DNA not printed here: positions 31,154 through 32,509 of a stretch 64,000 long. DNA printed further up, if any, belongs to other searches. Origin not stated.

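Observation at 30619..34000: HAD phosphatase, ATP-grasp ligase and acetolactate-synthase-like ThDP enzyme module embedded in the glycan locus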

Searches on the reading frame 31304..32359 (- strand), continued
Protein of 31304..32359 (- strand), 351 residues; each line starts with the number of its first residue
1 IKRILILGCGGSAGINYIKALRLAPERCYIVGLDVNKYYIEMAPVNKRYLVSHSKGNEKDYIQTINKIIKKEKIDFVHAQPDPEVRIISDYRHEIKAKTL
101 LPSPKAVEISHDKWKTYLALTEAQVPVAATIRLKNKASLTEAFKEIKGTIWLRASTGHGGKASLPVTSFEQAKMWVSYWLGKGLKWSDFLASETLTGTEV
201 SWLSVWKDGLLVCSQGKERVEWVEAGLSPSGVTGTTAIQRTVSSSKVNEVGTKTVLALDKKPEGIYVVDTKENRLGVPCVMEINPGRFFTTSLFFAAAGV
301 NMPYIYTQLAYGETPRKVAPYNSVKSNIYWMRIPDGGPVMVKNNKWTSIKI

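Call 73: find_encoding_contigs(protein=P0035, flank=7000, max_places=1)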
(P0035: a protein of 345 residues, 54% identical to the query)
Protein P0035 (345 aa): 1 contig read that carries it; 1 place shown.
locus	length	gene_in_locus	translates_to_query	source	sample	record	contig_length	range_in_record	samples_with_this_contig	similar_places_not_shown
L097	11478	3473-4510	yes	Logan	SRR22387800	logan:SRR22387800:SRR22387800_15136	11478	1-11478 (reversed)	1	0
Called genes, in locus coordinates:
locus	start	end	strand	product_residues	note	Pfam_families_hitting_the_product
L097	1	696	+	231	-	?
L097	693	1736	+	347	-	PF02350:Epimerase_2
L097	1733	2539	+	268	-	PF00551:Formyl_trans_N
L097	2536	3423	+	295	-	PF01522:Polysacc_deac_1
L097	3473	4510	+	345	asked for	-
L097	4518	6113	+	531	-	PF02776:TPP_enzyme_N, PF00205:TPP_enzyme_M, PF02775:TPP_enzyme_C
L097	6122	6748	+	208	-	-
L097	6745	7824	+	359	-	PF00266:Aminotran_5 (weak), PF01041:DegT_DnrJ_EryC1, PF00155:Aminotran_1_2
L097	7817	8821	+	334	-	PF01408:GFO_IDH_MocA, PF02894:GFO_IDH_MocA_C, PF22725:GFO_IDH_MocA_C3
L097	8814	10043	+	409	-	PF03446:NAD_binding_2 (weak), PF03721:UDPG_MGDP_dh_N, PF00984:UDPG_MGDP_dh, PF03720:UDPG_MGDP_dh_C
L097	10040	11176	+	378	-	PF09594:GT87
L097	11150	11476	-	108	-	?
